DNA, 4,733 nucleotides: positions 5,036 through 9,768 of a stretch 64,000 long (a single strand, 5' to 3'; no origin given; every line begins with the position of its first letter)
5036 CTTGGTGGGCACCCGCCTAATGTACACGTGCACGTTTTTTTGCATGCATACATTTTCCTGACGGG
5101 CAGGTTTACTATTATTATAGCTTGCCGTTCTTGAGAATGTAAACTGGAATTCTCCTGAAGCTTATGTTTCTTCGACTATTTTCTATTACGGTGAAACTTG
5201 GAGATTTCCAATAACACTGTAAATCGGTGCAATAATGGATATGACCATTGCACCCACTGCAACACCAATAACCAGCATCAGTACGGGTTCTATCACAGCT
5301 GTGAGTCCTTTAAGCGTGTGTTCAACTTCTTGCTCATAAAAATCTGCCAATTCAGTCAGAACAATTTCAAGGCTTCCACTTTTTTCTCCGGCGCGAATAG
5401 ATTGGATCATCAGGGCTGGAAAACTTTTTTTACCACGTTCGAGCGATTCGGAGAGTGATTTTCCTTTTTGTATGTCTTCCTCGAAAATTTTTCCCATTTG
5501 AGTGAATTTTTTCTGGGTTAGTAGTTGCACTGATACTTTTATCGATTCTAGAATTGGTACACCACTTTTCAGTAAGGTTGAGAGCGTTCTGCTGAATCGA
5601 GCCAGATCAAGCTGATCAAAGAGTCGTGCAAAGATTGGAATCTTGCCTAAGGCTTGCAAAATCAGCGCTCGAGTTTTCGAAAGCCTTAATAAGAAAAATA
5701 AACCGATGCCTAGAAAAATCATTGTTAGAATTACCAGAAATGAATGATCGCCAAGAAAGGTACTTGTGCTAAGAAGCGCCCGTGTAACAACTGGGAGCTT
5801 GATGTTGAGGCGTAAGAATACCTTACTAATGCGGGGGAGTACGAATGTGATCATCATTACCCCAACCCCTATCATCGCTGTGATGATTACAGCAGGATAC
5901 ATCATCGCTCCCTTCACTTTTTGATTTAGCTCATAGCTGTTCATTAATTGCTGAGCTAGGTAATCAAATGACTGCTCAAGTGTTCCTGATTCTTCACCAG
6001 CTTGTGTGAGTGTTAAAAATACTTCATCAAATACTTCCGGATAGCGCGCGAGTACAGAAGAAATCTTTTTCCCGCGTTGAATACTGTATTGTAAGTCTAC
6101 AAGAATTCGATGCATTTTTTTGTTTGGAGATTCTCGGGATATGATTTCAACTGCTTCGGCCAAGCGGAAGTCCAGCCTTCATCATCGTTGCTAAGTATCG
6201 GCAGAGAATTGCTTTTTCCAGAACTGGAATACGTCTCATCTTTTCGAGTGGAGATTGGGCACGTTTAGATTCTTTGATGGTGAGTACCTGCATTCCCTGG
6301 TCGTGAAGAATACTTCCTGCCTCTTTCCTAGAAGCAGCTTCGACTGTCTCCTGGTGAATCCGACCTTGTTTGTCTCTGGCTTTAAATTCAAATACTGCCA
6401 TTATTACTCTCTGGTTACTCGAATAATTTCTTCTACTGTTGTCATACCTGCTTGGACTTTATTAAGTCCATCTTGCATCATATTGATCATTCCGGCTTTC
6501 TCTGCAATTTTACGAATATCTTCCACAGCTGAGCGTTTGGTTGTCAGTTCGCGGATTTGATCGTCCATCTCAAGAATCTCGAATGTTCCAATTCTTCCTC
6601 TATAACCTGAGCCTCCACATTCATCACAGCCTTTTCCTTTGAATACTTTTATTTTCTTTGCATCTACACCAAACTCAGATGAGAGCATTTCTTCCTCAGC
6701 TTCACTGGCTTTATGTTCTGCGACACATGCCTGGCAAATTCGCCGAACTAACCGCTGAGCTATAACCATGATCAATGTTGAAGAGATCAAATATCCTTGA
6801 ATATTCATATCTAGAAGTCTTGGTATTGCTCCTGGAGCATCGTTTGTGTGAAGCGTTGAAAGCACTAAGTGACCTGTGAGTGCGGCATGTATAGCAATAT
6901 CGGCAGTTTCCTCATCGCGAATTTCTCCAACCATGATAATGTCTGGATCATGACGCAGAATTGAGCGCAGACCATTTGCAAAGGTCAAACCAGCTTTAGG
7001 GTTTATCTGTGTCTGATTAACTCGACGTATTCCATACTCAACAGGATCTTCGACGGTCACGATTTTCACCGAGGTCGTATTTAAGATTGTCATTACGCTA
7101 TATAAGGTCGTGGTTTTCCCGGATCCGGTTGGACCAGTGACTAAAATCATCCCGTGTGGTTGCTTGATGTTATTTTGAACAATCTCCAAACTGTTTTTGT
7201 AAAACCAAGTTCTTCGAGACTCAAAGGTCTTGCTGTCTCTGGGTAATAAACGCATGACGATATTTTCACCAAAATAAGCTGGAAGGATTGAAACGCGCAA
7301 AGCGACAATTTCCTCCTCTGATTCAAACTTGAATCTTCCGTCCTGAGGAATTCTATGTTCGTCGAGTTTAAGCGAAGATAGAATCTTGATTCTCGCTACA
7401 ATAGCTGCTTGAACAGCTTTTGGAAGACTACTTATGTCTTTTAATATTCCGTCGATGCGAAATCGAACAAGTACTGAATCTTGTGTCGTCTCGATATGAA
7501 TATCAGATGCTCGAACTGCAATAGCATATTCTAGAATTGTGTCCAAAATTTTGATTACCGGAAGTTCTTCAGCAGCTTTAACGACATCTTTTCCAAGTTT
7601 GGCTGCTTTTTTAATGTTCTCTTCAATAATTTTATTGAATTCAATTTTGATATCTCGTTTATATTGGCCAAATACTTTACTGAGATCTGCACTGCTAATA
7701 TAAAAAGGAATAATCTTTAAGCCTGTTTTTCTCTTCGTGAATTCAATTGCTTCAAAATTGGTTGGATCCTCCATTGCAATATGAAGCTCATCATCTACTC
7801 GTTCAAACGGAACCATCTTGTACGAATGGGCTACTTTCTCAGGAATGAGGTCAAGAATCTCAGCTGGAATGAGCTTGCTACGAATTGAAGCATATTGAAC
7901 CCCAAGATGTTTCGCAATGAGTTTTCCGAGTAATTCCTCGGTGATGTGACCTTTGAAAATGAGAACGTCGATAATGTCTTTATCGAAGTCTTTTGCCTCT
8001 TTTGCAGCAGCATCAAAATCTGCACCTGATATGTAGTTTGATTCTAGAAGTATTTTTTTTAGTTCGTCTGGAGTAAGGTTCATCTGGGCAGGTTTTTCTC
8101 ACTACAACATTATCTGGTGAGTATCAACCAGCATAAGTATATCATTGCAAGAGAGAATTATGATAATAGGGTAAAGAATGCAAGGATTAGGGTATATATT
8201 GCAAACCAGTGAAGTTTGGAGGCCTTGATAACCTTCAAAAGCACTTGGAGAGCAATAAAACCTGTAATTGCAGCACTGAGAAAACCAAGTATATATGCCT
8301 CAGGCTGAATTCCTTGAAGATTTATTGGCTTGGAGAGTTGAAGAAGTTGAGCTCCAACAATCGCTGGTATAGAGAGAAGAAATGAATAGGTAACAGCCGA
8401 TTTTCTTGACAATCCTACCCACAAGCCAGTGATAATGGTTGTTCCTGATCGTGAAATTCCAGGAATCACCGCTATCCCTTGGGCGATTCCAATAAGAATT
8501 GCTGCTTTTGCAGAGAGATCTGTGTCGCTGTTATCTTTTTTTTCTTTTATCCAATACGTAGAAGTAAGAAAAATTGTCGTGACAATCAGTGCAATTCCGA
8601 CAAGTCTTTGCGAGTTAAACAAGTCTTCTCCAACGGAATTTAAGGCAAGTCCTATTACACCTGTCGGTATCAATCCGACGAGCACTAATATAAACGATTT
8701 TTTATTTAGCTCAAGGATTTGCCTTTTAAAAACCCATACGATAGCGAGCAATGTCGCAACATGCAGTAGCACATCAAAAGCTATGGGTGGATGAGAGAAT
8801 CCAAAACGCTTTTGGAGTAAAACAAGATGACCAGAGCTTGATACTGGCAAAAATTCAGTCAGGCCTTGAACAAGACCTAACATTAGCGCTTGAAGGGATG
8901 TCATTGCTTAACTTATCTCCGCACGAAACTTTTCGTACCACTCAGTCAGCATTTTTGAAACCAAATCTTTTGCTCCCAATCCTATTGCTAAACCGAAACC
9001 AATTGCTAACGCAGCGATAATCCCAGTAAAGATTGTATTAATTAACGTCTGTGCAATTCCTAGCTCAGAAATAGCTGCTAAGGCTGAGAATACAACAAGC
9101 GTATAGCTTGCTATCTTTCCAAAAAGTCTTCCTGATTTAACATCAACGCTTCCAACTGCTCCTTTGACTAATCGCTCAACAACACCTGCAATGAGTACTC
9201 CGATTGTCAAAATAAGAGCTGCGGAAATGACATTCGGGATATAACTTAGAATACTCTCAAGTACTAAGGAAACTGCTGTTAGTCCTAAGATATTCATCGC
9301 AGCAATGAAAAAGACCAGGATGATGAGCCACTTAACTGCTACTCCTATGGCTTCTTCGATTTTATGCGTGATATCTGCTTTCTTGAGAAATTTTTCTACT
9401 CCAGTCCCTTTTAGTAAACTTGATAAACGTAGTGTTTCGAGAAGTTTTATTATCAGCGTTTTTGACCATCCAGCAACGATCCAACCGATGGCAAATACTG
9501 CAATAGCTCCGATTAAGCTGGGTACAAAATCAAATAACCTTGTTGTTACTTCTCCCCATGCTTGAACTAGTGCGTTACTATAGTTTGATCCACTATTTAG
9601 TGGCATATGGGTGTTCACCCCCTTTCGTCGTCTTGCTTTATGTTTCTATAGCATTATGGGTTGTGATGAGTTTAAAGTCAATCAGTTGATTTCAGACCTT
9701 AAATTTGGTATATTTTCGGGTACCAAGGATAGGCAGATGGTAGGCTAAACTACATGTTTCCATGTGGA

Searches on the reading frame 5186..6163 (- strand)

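Call 77: search_protein_families(library=pfam, proteins=[window:5186-6163:-], max_evalue=0.001)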
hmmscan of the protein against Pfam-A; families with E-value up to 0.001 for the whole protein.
window:5186-6163:- (325 aa): 1 family
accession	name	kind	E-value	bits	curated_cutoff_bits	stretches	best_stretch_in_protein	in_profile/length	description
PF00482.28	T2SSF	-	7e-49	165.4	25.2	2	190-313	1-125/125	Type II secretion system (T2SS), protein F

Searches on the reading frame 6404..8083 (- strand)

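Call 13: search_protein_families(library=pfam, proteins=[window:6404-8083:-], max_evalue=0.00001)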
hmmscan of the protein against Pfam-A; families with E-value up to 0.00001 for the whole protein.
window:6404-8083:- (559 aa): 2 families
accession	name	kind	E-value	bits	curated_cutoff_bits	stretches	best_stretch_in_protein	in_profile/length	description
PF00437.27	T2SSE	-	1.8e-127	425.5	24.9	1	171-555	3-370/370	Type II/IV secretion system protein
PF05157.20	MshEN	-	6.1e-15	55.4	23.1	1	60-143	1-85/90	MshEN domain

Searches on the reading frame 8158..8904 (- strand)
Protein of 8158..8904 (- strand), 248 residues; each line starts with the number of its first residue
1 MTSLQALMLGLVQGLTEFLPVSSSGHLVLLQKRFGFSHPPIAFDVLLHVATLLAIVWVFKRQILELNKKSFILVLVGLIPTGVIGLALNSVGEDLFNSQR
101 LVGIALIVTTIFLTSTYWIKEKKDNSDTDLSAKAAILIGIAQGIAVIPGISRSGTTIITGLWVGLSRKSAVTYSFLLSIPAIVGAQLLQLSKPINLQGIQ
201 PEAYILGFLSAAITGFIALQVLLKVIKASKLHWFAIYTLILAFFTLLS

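Call 77: search_protein_families(library=pfam, proteins=[window:8158-8904:-], max_evalue=0.001)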
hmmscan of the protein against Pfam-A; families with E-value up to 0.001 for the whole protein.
window:8158-8904:- (248 aa): 1 family
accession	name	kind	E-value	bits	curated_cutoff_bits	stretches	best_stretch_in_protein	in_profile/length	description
PF02673.24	BacA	-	4.5e-70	236.7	33.4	1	6-243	1-256/257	Bacitracin resistance protein BacA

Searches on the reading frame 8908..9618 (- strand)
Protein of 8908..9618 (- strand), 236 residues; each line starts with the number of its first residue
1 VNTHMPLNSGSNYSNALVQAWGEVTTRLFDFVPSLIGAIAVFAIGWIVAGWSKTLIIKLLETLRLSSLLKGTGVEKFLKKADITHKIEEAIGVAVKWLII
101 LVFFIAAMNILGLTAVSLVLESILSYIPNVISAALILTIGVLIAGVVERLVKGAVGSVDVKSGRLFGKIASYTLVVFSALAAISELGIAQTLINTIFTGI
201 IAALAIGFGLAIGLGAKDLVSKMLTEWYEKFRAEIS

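Call 77: search_protein_families(library=pfam, proteins=[window:8908-9618:-], max_evalue=0.001)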
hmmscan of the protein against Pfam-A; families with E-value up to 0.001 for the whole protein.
window:8908-9618:- (236 aa): 1 family
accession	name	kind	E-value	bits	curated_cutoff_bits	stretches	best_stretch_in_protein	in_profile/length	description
PF05552.17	MS_channel_1st_1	-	1.2e-18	67.2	22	2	24-65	6-47/50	Mechanosensitive ion channel, conserved TM helix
